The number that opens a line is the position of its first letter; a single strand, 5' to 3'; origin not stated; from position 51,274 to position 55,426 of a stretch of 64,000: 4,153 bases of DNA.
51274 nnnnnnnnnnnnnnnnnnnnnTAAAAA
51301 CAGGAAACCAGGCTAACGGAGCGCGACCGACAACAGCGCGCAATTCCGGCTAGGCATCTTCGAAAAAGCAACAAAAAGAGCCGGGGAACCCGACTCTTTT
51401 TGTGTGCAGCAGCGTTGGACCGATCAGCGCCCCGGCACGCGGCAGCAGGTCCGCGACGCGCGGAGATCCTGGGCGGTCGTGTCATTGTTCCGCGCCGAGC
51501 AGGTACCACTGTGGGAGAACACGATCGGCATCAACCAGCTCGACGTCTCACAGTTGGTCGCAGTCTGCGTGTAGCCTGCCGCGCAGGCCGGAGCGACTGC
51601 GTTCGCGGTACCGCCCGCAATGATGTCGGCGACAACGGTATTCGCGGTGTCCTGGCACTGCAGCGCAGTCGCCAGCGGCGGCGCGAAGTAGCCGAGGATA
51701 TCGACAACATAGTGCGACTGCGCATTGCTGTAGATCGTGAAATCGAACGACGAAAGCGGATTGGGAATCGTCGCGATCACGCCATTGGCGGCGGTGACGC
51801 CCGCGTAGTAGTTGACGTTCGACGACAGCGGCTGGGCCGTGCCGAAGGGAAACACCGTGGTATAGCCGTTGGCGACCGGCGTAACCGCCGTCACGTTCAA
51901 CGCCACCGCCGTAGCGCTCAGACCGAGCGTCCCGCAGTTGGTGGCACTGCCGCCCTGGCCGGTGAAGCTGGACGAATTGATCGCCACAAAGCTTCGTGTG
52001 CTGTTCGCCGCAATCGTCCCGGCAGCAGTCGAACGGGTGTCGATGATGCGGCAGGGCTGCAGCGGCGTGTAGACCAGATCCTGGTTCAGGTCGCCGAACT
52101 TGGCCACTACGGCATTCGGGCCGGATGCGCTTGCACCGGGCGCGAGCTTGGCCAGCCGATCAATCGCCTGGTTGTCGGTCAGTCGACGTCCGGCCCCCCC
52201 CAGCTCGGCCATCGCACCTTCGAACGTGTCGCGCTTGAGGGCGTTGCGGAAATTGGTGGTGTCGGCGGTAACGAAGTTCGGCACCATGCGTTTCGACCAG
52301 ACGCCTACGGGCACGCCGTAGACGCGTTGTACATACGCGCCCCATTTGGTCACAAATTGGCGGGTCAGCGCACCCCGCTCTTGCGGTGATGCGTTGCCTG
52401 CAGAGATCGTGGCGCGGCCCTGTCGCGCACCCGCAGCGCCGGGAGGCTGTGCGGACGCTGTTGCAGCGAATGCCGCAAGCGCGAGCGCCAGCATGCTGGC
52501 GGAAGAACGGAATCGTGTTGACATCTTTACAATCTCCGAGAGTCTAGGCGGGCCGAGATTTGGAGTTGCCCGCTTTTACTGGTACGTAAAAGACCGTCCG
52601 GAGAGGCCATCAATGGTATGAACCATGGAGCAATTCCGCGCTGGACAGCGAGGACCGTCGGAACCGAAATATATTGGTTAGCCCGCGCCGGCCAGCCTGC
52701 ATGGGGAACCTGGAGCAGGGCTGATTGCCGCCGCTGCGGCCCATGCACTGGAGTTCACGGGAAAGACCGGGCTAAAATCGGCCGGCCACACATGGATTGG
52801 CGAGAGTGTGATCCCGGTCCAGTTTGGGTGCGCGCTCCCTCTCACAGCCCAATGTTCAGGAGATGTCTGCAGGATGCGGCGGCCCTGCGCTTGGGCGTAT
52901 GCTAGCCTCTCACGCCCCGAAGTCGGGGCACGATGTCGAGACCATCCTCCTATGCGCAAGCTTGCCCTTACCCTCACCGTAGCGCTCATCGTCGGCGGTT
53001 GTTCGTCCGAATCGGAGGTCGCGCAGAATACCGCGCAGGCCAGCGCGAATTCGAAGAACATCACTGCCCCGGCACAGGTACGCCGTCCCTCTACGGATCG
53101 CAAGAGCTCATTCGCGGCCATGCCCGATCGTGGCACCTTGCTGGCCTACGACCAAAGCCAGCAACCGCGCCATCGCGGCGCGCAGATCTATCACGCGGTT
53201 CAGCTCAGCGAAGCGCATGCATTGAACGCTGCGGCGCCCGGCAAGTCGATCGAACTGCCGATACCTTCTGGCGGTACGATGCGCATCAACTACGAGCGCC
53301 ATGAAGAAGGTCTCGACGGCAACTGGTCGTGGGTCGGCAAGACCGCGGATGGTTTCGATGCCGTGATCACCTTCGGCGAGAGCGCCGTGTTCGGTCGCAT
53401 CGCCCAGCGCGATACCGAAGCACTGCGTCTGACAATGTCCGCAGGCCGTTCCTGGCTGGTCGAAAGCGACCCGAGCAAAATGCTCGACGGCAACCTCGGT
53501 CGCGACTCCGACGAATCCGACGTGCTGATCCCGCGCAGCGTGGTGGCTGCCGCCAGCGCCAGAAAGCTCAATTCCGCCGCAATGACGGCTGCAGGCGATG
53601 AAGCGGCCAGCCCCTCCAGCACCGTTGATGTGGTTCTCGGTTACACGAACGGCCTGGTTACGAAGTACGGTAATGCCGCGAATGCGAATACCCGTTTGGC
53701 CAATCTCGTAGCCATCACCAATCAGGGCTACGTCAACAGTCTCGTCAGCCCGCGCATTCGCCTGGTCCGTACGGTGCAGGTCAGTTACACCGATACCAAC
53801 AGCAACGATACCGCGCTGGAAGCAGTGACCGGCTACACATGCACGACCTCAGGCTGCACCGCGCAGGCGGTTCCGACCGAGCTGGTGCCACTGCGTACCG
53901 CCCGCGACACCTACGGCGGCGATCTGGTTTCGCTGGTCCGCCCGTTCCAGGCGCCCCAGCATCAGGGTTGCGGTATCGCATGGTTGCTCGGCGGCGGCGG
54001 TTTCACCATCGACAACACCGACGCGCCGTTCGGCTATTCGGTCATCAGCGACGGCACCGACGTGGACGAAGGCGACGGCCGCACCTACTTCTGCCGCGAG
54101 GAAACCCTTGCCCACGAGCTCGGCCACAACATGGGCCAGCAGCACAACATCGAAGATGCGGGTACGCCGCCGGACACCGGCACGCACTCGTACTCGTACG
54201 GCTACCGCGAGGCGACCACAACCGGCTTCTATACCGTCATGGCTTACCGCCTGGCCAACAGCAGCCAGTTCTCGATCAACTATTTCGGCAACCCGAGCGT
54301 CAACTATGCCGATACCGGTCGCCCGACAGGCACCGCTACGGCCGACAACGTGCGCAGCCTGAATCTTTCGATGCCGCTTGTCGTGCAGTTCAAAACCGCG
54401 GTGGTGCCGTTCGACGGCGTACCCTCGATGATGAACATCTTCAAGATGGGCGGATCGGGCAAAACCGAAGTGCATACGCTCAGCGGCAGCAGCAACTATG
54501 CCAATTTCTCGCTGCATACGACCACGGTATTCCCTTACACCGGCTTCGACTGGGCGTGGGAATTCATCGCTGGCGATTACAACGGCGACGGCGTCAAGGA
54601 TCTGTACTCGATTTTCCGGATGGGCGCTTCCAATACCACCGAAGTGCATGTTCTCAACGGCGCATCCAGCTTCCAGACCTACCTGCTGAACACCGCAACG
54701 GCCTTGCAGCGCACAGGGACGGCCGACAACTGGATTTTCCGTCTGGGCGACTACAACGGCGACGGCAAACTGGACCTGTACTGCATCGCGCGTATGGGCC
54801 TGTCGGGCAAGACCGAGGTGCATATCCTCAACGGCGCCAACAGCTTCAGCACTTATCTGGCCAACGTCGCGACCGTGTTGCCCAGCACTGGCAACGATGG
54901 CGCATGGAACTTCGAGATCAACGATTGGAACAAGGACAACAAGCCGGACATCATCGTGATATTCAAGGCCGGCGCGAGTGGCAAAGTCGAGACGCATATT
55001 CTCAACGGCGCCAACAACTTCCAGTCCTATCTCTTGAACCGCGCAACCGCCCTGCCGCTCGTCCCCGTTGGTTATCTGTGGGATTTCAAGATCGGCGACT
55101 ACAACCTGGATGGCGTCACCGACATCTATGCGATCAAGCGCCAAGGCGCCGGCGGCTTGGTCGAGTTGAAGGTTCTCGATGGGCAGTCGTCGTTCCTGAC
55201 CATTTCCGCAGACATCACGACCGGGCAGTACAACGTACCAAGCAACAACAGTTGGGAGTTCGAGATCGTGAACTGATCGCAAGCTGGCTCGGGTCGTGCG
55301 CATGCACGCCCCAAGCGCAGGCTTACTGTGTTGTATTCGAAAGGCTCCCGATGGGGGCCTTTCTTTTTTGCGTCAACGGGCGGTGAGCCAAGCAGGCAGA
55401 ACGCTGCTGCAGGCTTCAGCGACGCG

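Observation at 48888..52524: Three tandem paralogous secreted proteins of an uncharacterised family ending in an invariant CCRVPGR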

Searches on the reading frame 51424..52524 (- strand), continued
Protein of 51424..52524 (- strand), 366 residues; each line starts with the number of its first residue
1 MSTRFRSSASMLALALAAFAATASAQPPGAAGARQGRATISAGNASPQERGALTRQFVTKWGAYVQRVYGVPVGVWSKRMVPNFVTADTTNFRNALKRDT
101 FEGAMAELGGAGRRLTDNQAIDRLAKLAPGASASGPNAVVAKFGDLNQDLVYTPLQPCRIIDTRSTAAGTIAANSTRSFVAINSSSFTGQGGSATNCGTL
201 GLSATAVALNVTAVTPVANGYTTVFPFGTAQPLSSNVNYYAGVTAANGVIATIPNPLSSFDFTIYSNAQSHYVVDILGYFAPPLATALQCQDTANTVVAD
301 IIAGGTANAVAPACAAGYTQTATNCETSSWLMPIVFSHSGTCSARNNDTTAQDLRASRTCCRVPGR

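Call 81: search_protein_families(library=padloc, proteins=[window:51424-52524:-], max_evalue=0.1)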
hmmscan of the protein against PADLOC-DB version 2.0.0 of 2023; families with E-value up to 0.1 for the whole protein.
window:51424-52524:- (366 aa): 0 families

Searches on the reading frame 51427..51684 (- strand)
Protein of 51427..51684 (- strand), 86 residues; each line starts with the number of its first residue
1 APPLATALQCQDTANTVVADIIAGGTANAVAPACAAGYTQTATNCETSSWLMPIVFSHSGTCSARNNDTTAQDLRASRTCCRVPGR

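Call 71: search_solved_structures(query=A4, max_evalue=10, show_alignments=3)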
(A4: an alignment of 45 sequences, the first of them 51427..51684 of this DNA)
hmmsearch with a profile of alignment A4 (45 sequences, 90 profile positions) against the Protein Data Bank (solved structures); distinct sequences matched with E-value up to 10: 6.
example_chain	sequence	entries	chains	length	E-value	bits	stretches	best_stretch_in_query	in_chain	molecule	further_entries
8b2f_A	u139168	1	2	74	0.14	16.2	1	3-59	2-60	SH3-like cell wall binding domain-containing protein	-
8tys_B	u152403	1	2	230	1.2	13.3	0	10-48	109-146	Collagen IV, chain Viking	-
7vul_A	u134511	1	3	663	3.2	11.9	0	20-73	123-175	Non-contractile tail fiber protein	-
8zni_A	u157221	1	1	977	3.5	11.8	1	9-50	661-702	Complement receptor type 2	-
2gsx_A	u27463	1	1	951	5.1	11.2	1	9-50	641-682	Complement receptor type 2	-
9s49_A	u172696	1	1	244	6.3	10.9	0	10-48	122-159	Viking, isoform A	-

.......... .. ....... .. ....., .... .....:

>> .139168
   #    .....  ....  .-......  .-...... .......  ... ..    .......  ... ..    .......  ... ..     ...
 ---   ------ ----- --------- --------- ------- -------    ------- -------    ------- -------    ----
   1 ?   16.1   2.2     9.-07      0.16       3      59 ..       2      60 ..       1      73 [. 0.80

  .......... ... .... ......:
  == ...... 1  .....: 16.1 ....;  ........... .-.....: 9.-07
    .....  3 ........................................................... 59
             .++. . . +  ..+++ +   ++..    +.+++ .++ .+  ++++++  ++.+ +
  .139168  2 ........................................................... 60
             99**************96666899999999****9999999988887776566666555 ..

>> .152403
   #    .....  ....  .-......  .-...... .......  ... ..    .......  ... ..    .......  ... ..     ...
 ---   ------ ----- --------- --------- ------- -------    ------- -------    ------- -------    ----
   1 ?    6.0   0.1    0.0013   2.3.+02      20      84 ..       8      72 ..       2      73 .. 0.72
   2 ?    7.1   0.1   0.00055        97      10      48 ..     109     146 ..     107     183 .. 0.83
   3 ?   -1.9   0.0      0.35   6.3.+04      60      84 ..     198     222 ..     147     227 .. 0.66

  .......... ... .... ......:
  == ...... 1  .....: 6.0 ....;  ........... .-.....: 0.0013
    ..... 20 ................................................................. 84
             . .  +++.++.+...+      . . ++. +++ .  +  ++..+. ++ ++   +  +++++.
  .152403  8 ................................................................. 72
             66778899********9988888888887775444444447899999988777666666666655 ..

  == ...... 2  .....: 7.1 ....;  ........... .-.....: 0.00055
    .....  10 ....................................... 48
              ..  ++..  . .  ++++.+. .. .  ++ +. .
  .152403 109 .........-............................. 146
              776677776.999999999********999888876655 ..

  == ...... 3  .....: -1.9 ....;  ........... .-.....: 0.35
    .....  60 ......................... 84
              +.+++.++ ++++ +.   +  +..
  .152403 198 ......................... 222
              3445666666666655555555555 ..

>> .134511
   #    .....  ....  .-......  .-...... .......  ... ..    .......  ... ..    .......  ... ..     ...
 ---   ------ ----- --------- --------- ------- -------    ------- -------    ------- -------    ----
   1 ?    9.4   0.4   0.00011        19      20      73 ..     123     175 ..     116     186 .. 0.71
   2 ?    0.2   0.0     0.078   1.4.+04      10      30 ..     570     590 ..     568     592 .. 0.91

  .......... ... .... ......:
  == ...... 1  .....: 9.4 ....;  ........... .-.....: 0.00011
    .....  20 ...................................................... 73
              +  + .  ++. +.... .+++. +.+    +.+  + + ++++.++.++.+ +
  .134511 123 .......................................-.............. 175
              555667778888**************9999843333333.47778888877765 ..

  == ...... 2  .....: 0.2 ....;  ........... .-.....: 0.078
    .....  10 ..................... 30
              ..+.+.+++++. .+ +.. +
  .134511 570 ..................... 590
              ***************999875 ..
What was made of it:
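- Tried and rejected: Both rejected as chance (call 71).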

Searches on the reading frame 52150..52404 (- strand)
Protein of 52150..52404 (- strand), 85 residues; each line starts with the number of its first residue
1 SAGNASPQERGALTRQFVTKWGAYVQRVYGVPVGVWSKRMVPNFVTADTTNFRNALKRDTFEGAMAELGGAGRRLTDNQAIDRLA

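Call 80: search_solved_structures(query=A5, max_evalue=10, show_alignments=1)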
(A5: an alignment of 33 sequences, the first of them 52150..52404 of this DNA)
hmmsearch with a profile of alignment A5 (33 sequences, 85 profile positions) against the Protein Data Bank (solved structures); distinct sequences matched with E-value up to 10: 5.
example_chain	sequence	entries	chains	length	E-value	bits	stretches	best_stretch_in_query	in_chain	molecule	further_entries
2gt1_A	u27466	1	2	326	0.0087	19.2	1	21-66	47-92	Lipopolysaccharide heptosyltransferase-1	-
6dfe_A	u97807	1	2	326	0.0087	19.2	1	21-66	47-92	ADP-heptose--LPS heptosyltransferase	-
2h1f_A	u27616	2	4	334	0.009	19.2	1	21-66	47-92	Lipopolysaccharide heptosyltransferase-1 | Lipopolysaccharide heptosyltransferase 1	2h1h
9j9w_B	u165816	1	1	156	0.36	14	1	34-60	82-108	TseN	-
6u42_5R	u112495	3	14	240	0.63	13.2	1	3-30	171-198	FAP106 | Flagellar associated protein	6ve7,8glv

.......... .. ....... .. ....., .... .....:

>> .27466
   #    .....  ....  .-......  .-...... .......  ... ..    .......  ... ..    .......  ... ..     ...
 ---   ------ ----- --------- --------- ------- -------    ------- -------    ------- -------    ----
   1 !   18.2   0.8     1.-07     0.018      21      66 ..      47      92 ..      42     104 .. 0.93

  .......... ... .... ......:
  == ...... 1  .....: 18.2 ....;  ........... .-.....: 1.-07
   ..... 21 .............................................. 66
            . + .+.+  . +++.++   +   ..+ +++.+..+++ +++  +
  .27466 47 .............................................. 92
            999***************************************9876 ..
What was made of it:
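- Tried and rejected: It fits the LPS theme, but it covers only a fragment of a Rossmann-type domain while the window domain is predicted all-helical, so I did not rely on it (call 80).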

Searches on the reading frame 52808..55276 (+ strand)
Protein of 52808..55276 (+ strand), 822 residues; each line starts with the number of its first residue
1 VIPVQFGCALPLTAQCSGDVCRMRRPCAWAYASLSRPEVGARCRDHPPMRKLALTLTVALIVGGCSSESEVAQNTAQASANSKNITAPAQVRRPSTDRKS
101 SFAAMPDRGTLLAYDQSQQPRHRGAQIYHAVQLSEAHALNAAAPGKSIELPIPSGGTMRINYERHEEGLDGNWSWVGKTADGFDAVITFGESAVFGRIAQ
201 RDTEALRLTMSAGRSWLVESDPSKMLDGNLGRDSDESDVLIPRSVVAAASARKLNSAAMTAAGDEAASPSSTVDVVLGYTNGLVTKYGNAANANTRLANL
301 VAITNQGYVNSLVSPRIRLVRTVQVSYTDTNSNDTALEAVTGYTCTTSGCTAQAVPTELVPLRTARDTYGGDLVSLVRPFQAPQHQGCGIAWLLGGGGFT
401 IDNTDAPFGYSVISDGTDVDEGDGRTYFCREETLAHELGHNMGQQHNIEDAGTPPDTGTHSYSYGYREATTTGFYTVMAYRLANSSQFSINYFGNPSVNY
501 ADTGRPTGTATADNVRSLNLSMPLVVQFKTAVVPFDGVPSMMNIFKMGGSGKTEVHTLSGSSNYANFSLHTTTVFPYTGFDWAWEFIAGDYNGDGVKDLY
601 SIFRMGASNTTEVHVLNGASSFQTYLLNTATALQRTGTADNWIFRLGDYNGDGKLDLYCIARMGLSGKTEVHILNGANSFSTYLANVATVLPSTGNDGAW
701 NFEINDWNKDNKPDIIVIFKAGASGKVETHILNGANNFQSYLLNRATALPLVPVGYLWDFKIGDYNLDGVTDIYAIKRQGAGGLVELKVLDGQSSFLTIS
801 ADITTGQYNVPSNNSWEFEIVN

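Call 4: search_protein_families(library=pfam, proteins=[window:52808-55276:+], max_evalue=1)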
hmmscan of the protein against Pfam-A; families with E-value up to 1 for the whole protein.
window:52808-55276:+ (822 aa): 10 families
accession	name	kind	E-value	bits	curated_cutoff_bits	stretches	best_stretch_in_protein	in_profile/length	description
PF13583.11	Reprolysin_4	-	4.1e-22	79.3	22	1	272-508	4-198/203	Metallo-peptidase family M12B Reprolysin-like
PF13517.12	FG-GAP_3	-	9.4e-16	58.6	26.9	3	648-717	1-61/61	FG-GAP-like repeat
PF13688.12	Reprolysin_5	-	6e-15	56.4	27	1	271-489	3-196/196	Metallo-peptidase family M12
PF01839.29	FG-GAP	-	6.8e-11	42.2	22.1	2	645-673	6-36/37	FG-GAP repeat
PF13582.12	Reprolysin_3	-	2.5e-09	38.1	22.4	1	296-446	3-122/123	Metallo-peptidase family M12B Reprolysin-like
PF13574.12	Reprolysin_2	-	0.016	15.5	27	1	292-480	3-172/195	Metallo-peptidase family M12B Reprolysin-like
PF10462.15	Peptidase_M66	-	0.068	12.6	20.6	1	432-478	194-238/306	Peptidase M66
PF16743.10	PliI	-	0.07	13.3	27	0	690-726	52-86/123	Periplasmic lysozyme inhibitor of I-type lysozyme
PF01820.27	Dala_Dala_lig_N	-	0.21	12.6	34.6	0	58-81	2-25/121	D-ala D-ala ligase N-terminus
PF00036.39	EF-hand_1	-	0.7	10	25.4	1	642-657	4-19/29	EF hand domain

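Call 5: search_protein_families(library=ncbifam, proteins=[window:52808-55276:+], max_evalue=1)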
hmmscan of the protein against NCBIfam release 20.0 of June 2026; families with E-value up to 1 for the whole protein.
window:52808-55276:+ (822 aa): 4 families
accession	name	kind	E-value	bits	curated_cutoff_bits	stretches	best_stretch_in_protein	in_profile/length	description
NF052434.1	Mep72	equivalog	7.8e-25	87.5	645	1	272-541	1-244/573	biofilm-associated metzincin protease Mep72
NF047539.1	XAC2610_fam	domain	1.1e-06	29.1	35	0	761-783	2-24/89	XAC2610-related protein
NF033511.1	metallo_CpaA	exception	0.00027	19.4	750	1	428-529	491-575/575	metalloendopeptidase CpaA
NF040734.1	CC-COOH_SaoC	equivalog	0.011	15.5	80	0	704-735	52-83/148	Cys-Cys-COOH (seleno)protein SaoC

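Call 81: search_protein_families(library=padloc, proteins=[window:52808-55276:+], max_evalue=0.1)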
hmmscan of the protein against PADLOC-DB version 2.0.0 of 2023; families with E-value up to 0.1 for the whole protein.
window:52808-55276:+ (822 aa): 0 families
